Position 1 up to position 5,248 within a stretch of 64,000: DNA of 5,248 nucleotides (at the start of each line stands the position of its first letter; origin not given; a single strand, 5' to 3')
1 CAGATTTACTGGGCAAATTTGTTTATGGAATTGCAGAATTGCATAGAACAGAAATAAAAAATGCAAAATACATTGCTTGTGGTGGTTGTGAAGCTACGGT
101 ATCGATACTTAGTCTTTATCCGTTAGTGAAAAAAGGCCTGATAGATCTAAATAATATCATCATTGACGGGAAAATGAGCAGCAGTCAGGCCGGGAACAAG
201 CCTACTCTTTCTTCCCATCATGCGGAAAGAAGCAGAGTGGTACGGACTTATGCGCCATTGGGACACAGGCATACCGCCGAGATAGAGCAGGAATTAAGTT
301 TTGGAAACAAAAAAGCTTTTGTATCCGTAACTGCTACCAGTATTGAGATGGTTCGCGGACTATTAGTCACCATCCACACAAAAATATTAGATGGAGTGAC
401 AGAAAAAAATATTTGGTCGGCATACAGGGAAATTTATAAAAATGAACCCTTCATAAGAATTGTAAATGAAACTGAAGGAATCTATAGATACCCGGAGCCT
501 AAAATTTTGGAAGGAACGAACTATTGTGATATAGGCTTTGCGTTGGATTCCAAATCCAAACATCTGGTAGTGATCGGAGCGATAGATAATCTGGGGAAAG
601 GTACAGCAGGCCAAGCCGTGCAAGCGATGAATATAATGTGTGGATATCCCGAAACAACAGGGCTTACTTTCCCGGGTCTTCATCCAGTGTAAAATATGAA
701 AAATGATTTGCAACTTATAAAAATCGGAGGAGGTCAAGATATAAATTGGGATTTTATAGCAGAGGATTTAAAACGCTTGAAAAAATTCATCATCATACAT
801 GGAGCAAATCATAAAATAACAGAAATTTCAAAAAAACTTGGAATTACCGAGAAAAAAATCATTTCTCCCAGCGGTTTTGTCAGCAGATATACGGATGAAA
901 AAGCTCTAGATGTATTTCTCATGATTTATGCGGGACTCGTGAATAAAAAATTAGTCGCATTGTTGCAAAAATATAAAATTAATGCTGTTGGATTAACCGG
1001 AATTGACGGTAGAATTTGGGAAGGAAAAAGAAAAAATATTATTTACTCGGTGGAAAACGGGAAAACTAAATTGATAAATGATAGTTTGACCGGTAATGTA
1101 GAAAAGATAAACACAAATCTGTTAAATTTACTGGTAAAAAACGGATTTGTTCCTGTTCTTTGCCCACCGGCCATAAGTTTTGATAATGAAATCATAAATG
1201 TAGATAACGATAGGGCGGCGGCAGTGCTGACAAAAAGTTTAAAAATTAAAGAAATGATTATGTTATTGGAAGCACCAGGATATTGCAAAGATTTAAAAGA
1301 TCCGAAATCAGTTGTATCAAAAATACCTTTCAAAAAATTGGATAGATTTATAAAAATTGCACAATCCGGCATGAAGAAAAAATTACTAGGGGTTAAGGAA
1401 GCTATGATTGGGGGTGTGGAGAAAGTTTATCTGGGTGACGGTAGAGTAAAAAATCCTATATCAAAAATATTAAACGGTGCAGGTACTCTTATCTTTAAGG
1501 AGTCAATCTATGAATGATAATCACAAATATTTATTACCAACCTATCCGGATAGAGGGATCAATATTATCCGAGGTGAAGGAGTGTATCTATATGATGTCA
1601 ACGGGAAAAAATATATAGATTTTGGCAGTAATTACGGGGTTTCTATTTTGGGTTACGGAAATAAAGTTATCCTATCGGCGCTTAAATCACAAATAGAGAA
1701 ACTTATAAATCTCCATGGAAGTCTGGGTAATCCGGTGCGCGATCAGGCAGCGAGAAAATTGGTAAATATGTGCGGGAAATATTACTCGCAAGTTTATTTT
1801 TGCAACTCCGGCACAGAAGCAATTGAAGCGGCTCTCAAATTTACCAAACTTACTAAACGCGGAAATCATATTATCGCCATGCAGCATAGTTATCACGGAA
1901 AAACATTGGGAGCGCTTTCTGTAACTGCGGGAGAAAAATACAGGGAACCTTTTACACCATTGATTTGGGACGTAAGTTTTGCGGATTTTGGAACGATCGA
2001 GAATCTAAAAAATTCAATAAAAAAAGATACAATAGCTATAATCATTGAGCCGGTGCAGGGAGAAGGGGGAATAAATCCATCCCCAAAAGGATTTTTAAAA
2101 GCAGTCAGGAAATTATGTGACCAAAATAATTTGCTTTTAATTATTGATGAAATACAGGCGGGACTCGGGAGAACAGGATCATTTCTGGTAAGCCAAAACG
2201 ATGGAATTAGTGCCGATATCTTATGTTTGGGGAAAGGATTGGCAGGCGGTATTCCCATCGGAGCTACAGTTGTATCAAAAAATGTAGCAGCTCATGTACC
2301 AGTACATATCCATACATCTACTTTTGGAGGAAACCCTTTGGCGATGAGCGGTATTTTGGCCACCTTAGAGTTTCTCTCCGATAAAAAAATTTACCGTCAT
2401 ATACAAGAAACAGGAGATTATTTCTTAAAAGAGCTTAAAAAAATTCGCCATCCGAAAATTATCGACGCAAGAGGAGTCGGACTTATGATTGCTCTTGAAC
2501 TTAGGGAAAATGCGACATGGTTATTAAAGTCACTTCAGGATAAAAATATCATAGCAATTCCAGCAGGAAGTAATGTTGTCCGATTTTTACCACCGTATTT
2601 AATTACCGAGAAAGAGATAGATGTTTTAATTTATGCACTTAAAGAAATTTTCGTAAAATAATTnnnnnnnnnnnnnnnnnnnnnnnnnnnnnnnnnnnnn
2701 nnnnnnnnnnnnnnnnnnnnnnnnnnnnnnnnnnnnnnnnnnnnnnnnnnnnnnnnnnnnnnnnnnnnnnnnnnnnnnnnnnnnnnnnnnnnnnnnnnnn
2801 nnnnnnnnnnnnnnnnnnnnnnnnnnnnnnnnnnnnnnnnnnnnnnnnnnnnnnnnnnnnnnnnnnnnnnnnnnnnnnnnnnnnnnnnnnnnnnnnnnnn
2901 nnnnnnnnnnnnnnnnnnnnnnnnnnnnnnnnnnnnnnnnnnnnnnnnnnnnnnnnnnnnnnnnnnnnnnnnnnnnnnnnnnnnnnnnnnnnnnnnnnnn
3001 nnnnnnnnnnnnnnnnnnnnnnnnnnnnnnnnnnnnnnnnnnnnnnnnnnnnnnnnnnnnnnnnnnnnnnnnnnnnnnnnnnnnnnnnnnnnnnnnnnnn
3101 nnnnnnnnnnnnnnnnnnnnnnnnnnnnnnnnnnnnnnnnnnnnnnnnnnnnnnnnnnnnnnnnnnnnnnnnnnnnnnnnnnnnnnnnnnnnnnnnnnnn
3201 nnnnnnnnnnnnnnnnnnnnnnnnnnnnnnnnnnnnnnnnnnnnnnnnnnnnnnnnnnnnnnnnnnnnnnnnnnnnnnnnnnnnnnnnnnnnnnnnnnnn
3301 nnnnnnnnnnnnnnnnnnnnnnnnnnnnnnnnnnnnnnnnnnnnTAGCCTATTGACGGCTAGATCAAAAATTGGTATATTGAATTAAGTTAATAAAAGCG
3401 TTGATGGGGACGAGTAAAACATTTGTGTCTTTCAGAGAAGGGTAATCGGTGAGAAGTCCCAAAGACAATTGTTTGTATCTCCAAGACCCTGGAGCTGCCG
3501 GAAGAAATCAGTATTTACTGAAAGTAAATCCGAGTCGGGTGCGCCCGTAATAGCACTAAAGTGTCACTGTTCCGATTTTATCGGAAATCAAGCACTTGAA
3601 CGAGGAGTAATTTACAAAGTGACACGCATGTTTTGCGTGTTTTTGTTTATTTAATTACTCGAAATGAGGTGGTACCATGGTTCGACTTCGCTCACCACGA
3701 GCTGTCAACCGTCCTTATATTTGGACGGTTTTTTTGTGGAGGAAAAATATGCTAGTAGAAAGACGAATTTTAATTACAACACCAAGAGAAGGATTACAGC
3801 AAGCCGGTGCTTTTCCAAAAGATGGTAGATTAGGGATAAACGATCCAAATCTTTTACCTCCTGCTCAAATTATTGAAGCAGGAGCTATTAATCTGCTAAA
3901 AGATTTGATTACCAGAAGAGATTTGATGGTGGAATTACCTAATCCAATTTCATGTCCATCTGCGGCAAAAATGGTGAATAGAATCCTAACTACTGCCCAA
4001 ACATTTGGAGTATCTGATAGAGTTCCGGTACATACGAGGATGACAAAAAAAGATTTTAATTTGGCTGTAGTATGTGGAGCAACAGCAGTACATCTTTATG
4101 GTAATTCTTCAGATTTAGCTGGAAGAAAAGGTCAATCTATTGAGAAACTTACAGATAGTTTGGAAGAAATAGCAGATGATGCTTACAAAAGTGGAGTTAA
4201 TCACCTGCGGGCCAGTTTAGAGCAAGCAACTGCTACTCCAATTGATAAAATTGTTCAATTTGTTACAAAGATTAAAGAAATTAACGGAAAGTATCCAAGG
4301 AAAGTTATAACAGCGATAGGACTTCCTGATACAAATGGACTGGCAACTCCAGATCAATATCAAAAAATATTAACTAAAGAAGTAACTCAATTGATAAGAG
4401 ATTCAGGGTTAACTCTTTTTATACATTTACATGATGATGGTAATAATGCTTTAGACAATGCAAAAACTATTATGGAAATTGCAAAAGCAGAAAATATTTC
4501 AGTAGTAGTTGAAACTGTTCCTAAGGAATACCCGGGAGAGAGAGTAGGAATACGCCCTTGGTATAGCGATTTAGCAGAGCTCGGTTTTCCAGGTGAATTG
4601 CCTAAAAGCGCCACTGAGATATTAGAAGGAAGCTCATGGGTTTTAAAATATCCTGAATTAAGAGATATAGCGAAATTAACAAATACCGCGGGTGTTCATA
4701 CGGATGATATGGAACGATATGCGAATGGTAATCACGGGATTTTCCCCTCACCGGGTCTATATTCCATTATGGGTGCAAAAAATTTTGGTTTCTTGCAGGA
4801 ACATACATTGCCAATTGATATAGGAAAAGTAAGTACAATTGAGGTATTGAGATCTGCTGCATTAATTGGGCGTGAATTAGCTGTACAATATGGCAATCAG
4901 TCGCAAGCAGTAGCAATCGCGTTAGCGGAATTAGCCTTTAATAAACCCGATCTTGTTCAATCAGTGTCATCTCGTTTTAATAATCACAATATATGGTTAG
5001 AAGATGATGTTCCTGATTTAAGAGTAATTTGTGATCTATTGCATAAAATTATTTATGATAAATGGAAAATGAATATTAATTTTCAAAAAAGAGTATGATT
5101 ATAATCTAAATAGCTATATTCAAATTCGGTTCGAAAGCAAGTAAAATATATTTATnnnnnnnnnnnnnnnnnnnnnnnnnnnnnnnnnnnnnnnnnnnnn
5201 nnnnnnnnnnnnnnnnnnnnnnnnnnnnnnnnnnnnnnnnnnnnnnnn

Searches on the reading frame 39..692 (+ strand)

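Call 52: search_protein_families(library=pfam, proteins=[window:39-692:+], max_evalue=0.001)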
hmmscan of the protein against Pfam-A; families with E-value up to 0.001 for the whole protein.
window:39-692:+ (217 aa): 1 family
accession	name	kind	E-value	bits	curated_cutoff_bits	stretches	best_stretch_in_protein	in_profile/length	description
PF22698.1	Semialdhyde_dhC_1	-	1e-47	162.5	27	1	17-184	1-165/165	Semialdehyde dehydrogenase, dimerisation domain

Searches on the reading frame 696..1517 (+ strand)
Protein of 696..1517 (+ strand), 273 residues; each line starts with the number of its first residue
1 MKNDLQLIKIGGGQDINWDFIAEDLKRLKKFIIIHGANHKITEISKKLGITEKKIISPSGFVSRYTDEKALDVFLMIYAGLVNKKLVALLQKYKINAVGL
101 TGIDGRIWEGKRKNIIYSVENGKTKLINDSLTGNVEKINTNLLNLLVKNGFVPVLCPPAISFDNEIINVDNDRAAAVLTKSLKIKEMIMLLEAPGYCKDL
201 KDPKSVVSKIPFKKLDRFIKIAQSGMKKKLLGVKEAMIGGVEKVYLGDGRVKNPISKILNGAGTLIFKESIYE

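Call 52: search_protein_families(library=pfam, proteins=[window:696-1517:+], max_evalue=0.001)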
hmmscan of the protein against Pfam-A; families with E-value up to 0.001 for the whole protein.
window:696-1517:+ (273 aa): 2 families
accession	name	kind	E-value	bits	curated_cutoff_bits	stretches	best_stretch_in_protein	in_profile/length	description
PF00696.33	AA_kinase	-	3.3e-26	92.9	24.9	1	8-246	5-232/234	Amino acid kinase family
PF13128.11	DUF3954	-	0.00016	21.8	23.7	0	114-139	9-34/49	Protein of unknown function (DUF3954)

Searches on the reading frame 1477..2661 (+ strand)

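Call 52: search_protein_families(library=pfam, proteins=[window:1477-2661:+], max_evalue=0.001)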
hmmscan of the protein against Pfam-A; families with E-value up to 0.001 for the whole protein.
window:1477-2661:+ (394 aa): 3 families
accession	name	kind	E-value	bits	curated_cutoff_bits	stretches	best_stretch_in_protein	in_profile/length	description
PF00202.27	Aminotran_3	-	1.5e-100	337.2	30.5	1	28-391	11-402/403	Aminotransferase class-III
PF00266.25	Aminotran_5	-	6.8e-06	25.7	21.5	0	101-228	58-179/371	Aminotransferase class-V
PF00155.27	Aminotran_1_2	-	4.1e-05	23.4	19.7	1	103-363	66-333/361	Aminotransferase class I and II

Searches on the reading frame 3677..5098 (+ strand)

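Call 52: search_protein_families(library=pfam, proteins=[window:3677-5098:+], max_evalue=0.001)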
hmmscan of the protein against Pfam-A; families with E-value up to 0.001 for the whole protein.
window:3677-5098:+ (473 aa): 2 families
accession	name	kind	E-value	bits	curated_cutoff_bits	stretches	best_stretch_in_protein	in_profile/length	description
PF00682.25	HMGL-like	-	2.7e-16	60.2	29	1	90-266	45-209/260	HMGL-like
PF01261.30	AP_endonuc_2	-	0.00087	19.5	31.1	0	122-182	69-125/249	Xylose isomerase-like TIM barrel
